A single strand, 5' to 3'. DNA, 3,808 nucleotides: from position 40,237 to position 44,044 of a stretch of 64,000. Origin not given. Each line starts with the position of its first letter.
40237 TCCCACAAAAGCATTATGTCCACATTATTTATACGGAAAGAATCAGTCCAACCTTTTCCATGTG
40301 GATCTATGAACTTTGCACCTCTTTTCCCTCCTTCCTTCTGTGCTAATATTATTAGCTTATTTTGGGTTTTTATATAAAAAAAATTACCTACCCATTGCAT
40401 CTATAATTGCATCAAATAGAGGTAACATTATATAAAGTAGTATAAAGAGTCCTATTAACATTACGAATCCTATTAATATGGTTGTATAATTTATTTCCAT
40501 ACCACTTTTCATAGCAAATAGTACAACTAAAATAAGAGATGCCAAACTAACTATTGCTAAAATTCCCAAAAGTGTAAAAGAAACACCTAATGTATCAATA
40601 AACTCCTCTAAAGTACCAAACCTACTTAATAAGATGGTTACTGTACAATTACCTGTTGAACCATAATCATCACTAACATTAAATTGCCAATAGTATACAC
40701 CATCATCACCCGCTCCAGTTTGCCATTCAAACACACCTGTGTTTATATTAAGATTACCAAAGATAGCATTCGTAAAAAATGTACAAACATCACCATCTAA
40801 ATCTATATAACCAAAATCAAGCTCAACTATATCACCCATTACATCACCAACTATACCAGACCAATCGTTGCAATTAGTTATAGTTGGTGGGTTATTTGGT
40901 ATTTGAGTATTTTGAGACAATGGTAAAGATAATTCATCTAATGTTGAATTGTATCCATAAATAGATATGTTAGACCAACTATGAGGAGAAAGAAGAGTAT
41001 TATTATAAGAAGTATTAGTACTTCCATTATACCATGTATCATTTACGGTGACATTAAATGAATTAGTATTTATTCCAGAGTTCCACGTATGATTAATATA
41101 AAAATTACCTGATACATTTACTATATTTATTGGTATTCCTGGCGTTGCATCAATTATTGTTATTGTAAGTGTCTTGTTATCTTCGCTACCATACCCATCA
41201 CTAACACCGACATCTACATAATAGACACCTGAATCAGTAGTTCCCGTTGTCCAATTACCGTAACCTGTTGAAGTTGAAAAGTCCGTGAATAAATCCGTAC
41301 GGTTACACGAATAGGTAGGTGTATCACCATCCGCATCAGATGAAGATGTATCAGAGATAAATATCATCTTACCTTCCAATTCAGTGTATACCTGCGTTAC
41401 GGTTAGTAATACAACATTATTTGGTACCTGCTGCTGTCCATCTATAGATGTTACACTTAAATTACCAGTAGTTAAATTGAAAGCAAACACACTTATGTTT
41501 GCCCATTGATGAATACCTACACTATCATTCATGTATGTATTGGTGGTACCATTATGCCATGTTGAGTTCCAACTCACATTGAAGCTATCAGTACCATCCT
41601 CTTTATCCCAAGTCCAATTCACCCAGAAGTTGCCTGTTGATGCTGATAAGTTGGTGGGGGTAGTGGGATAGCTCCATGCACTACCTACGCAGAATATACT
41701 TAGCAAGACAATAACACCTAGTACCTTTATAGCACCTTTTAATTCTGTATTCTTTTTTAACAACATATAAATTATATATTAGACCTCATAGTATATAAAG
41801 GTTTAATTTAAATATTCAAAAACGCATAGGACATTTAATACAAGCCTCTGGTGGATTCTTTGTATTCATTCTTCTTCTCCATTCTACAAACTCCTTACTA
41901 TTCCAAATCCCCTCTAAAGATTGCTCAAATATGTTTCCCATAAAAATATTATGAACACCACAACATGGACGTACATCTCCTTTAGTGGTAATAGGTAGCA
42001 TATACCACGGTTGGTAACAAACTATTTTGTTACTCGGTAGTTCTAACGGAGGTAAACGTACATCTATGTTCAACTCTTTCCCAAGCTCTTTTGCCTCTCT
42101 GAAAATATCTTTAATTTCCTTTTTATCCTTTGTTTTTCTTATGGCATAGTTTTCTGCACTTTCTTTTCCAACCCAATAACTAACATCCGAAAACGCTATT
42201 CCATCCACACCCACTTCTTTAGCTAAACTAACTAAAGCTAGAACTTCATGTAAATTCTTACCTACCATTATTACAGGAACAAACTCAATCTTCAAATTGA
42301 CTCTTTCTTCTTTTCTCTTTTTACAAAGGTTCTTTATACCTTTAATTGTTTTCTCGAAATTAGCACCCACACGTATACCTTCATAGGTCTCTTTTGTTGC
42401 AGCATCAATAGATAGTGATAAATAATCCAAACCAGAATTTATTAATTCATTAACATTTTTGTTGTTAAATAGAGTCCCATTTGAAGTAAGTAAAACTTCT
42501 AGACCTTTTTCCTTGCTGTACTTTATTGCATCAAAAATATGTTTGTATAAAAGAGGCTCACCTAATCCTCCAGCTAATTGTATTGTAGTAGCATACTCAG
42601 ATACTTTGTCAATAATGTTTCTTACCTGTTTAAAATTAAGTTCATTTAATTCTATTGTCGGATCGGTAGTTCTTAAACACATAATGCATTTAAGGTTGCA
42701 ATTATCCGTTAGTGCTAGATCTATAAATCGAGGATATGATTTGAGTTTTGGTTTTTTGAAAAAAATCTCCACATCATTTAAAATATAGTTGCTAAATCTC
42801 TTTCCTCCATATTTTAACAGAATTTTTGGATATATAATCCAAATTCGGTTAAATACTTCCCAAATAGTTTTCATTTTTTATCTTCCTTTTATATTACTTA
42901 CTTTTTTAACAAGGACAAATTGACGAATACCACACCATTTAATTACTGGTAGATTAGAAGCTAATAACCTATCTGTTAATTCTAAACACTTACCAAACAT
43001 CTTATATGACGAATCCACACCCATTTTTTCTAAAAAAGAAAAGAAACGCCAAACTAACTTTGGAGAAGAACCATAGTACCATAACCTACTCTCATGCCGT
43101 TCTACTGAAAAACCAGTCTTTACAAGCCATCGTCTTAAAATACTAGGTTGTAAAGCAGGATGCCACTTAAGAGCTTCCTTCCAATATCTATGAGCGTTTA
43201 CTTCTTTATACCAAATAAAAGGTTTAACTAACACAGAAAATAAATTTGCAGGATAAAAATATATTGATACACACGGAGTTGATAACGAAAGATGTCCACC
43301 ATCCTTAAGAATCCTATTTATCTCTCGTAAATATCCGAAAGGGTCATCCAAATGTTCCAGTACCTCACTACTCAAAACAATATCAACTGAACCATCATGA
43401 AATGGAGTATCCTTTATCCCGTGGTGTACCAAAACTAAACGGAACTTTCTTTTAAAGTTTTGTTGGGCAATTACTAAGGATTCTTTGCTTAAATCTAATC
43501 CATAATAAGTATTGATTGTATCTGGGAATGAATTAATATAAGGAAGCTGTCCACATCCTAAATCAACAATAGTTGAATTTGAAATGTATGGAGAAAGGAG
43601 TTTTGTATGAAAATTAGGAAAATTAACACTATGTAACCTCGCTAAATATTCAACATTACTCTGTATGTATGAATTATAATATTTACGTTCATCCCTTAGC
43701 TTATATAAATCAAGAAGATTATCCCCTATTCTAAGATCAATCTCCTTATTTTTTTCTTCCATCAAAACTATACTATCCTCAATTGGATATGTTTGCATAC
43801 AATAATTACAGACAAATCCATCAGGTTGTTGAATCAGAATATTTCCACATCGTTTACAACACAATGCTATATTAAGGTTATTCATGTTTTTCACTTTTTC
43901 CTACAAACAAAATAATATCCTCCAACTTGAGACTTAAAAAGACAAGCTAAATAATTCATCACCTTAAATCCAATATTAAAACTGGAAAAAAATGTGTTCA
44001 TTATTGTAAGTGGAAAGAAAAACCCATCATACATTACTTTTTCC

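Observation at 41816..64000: Glycan cluster with four radical SAM enzymes (three B12-dependent), four methyltransferases and an AsnB-like amidotransferase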

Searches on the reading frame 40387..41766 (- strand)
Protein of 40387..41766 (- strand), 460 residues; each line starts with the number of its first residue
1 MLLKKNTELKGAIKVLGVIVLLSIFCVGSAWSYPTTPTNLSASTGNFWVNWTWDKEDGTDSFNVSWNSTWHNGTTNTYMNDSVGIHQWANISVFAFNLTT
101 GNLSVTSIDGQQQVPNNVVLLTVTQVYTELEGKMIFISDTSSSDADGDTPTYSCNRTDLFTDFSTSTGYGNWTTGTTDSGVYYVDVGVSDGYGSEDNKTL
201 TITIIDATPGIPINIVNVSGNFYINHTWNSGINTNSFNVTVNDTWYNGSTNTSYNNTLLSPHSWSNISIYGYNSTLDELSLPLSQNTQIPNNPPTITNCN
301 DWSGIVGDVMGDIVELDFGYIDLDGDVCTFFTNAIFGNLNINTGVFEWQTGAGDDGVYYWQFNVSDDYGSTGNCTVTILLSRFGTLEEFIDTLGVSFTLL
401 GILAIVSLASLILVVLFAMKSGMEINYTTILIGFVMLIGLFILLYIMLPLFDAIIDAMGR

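Call 3: search_protein_families(library=pfam, proteins=[window:40387-41766:-], max_evalue=0.001)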
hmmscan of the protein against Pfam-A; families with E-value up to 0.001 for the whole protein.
window:40387-41766:- (460 aa): 0 families

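Call 8: search_protein_families(library=ncbifam, proteins=[window:40387-41766:-], max_evalue=0.01)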
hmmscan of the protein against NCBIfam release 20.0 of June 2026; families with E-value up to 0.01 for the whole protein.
window:40387-41766:- (460 aa): 0 families

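Call 9: search_protein_families(library=pfam, proteins=[window:40387-41766:-], max_evalue=1)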
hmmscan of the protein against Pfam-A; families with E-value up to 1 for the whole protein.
window:40387-41766:- (460 aa): 2 families
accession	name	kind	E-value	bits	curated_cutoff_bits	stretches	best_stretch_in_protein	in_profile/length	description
PF17963.7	Big_9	-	0.037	15.4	23.6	1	321-378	28-88/89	Bacterial Ig domain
PF09930.14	DUF2162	-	0.29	10.9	34.4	1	391-449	121-182/223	Predicted transporter (DUF2162)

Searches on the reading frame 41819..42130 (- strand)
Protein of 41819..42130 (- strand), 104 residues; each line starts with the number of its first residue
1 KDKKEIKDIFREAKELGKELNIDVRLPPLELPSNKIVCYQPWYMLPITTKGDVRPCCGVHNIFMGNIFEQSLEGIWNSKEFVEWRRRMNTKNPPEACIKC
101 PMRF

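Call 66: search_solved_structures(query=window:41819-42130:-, max_evalue=1, show_alignments=3)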
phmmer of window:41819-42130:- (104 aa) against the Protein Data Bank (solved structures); distinct sequences matched with E-value up to 1: 4.
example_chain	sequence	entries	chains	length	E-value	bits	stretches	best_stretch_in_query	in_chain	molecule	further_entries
4m7s_A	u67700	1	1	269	0.00028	23.9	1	35-90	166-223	BtrN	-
4m7t_A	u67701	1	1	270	0.00028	23.8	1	35-90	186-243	BtrN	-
6tvw_DbD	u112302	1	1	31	0.38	13.8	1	64-86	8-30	Transmembrane protein gp41,Envelope glycoprotein gp160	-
5v1q_A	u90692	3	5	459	0.56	13.2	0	38-101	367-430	Radical SAM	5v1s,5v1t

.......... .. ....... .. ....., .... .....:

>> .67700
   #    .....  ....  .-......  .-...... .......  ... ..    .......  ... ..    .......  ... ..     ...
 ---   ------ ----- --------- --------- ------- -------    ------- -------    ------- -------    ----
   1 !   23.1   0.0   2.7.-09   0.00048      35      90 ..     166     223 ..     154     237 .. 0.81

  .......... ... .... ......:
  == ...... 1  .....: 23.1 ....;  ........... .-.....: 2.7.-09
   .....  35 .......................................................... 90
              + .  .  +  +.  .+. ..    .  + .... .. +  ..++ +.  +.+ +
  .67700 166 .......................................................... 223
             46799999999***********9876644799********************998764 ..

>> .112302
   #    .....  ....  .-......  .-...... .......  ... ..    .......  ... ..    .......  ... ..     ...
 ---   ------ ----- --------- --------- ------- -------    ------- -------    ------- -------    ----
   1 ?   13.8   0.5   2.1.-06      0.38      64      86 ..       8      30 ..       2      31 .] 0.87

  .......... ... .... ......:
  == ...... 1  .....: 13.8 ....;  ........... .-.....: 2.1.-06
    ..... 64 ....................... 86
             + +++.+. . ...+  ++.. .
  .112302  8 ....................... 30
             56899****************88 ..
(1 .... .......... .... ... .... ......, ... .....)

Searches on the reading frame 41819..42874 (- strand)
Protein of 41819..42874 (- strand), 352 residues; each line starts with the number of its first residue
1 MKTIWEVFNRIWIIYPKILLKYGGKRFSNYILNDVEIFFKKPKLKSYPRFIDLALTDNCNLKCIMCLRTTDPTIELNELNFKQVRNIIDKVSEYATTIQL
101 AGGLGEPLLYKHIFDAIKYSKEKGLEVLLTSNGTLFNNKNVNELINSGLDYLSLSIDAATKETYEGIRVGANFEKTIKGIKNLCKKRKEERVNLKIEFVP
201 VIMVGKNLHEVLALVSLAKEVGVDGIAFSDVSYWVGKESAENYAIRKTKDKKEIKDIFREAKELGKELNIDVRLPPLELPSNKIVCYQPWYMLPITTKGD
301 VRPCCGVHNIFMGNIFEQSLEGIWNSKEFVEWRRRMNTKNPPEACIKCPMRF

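Call 3: search_protein_families(library=pfam, proteins=[window:41819-42874:-], max_evalue=0.001)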
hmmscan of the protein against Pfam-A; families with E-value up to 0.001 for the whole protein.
window:41819-42874:- (352 aa): 2 families
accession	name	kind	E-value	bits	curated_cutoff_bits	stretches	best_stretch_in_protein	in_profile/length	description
PF04055.27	Radical_SAM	-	3.1e-19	70.2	29.5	1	55-217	3-165/166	Radical SAM superfamily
PF13186.11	SPASM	-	1.7e-14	54.3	21.5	1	286-349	1-67/67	Iron-sulfur cluster-binding domain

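Call 8: search_protein_families(library=ncbifam, proteins=[window:41819-42874:-], max_evalue=0.01)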
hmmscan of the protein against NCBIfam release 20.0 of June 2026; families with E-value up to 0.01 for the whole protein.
window:41819-42874:- (352 aa): 62 families (the best 25 are shown)
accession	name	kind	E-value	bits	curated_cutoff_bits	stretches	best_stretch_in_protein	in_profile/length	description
TIGR04317.1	W_rSAM_matur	equivalog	3.6e-42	144.7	380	1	51-350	6-315/349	tungsten cofactor oxidoreductase radical SAM maturase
TIGR04311.1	rSAM_Geo_metal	subfamily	1.4e-31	110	400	2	47-234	1-190/423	radical SAM/SPASM family putative metalloenzyme maturase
TIGR04545.1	rSAM_ahbD_hemeb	equivalog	5.5e-31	108.2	500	1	53-226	4-170/339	heme b synthase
TIGR04055.1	rSAM_NirJ2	equivalog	1.6e-25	90.3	500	1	54-345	5-294/326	putative heme d1 biosynthesis radical SAM protein NirJ2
TIGR04051.1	rSAM_NirJ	equivalog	1.7e-23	83.2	515.45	1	55-258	8-203/354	heme d1 biosynthesis radical SAM protein NirJ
NF033640.1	N_Twi_rSAM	subfamily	1.8e-23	83.3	170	2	45-217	107-297/398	twitch domain-containing radical SAM protein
TIGR04347.1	pseudo_SAM_Halo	equivalog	6e-23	81.7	525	1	54-267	43-251/390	TIGR04347 family pseudo-SAM/SPASM protein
NF050035.1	rSAM_WgK_link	exception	8e-23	81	650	2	45-223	5-176/367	radical SAM/SPASM peptide maturase WgkB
TIGR04546.1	rSAM_ahbC_deAc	equivalog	1.4e-22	80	650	1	54-239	44-220/390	12,18-didecarboxysiroheme deacetylase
TIGR04054.1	rSAM_NirJ1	equivalog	1.6e-22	79.7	650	1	54-259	41-238/387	putative heme d1 biosynthesis radical SAM protein NirJ1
NF045574.1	sacti_mat_StsB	exception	2.9e-21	75.8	625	1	39-336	90-372/466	StsB family radical SAM/SPASM domain sactipeptide maturase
TIGR04053.2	TIGR04053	equivalog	4.9e-21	75.4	395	1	51-224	10-179/366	TIGR04053 family radical SAM/SPASM domain-containing protein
TIGR02668.1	moaA_archaeal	equivalog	6.6e-21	74.6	325.25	1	53-256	14-212/303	GTP 3',8-cyclase MoaA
TIGR02666.1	moaA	equivalog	1.5e-20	73.5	284.05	1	53-224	14-186/336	GTP 3',8-cyclase MoaA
TIGR02109.1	PQQ_syn_pqqE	equivalog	1.6e-20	73.4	381.35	1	50-350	8-304/358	pyrroloquinoline quinone biosynthesis protein PqqE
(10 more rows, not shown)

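Call 21: search_solved_structures(query=window:41819-42874:-, max_evalue=0.01)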
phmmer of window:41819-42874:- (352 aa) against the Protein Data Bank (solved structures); distinct sequences matched with E-value up to 0.01: 9.
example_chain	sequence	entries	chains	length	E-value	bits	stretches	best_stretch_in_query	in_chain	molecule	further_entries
7tol_A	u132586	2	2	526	1.1e-09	41.2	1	44-233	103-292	glycerol dibiphytanyl glycerol tetraether - macrocyclic archaeol synthase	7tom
4m7t_A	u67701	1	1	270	1.2e-07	34.5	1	284-338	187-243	BtrN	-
4m7s_A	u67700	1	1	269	1.4e-07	34.3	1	284-338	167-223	BtrN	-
2fb2_A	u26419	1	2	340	1.3e-05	27.8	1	43-236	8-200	Molybdenum cofactor biosynthesis protein A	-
1tv7_A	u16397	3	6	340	1.4e-05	27.8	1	42-236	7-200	Molybdenum cofactor biosynthesis protein A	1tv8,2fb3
8wm2_A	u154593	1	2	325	1.9e-05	27.3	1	50-158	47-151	Fe-S radical SAM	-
7vob_C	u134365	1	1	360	5.4e-05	25.8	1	48-193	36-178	Cytosylglucuronate decarboxylase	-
7voc_C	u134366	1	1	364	5.6e-05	25.7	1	48-193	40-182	Cytosylglucuronate decarboxylase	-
6efn_A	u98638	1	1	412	0.00027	23.5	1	46-328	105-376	Sporulation killing factor maturation protein SkfB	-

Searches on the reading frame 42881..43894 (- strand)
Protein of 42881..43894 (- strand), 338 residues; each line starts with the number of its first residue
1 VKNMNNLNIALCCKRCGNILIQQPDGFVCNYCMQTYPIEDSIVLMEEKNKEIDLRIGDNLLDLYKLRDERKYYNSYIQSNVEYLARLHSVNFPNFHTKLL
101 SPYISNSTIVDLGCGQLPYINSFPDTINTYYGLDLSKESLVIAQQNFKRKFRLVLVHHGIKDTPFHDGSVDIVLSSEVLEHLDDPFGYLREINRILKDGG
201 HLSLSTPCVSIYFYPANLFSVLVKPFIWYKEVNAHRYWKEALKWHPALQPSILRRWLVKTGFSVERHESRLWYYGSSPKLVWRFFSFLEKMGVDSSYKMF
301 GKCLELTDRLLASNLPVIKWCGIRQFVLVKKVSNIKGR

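Call 3: search_protein_families(library=pfam, proteins=[window:42881-43894:-], max_evalue=0.001)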
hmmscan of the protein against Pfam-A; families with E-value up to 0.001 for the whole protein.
window:42881-43894:- (338 aa): 7 families
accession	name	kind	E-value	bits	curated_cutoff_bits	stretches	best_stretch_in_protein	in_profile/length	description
PF08241.18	Methyltransf_11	-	6.9e-21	75.1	21.2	1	110-203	1-94/95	Methyltransferase domain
PF13489.12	Methyltransf_23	-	1.4e-15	57.9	27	1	103-265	20-162/164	Methyltransferase domain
PF13649.12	Methyltransf_25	-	4.5e-15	56.6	27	1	109-200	1-97/97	Methyltransferase domain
PF08242.18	Methyltransf_12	-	6.7e-14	52.8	30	1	110-202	1-98/98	Methyltransferase domain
PF13847.12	Methyltransf_31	-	4.9e-13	49.4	27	1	105-208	3-113/145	Methyltransferase domain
PF01209.24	Ubie_methyltran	-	1.5e-07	31.5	20.1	1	106-264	48-215/233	ubiE/COQ5 methyltransferase family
PF05148.21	Methyltransf_8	-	0.00032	21.1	27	0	157-204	110-156/219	Hypothetical methyltransferase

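Call 27: search_protein_families(library=ncbifam, proteins=[window:42881-43894:-], max_evalue=0.00001)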
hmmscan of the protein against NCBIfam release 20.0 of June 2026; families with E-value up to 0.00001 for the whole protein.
window:42881-43894:- (338 aa): 12 families
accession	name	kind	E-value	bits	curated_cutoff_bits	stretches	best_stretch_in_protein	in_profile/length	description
NF045667.1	MTase_DVU1556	equivalog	6.4e-13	48.6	155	1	106-205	23-120/213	DVU_1556 family methyltransferase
TIGR01983.1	UbiG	equivalog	3.3e-10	39.6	102.95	1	76-206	32-153/228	bifunctional 2-polyprenyl-6-hydroxyphenol methylase/3-demethylubiquinol 3-O-methyltransferase UbiG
TIGR02072.1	BioC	equivalog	5.3e-10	39.5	184.95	1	104-208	33-136/244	malonyl-ACP O-methyltransferase BioC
NF001244.0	PRK00216.1-5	equivalog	3.9e-09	36.1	216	1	105-203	48-152/236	bifunctional demethylmenaquinone methyltransferase/2-methoxy-6-polyprenyl-1,4-benzoquinol methylase UbiE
TIGR01934.1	MenG_MenH_UbiE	subfamily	2.4e-07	30.3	158.35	1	105-269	39-210/223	ubiquinone/menaquinone biosynthesis methyltransferase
NF041537.1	ArsM_AhpD_UU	exception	4.4e-07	29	510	1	129-204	103-180/345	arsenite methyltransferase/AhpD domain selenoprotein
NF008823.0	PRK11873.1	subfamily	4.8e-07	29.5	263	1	130-205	105-182/272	arsenite methyltransferase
NF001243.0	PRK00216.1-4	equivalog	1.6e-06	27.6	235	1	129-203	74-150/237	demethylmenaquinone methyltransferase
NF045823.1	PthPhpthDimycoMt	equivalog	1.8e-06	27.4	300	1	129-203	92-165/256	phthiotriol/phenolphthiotriol dimycocerosates methyltransferase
NF008264.0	PRK11036.1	equivalog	2.5e-06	27.2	366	1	133-265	72-203/261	tRNA uridine 5-oxyacetic acid(34) methyltransferase CmoM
TIGR00452.1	TIGR00452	equivalog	3e-06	26.3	275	1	104-209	116-224/316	tRNA 5-methoxyuridine(34)/uridine 5-oxyacetic acid(34) synthase CmoB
TIGR02752.1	MenG_heptapren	equivalog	3.5e-06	26.7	419.85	1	129-206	72-152/231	demethylmenaquinone methyltransferase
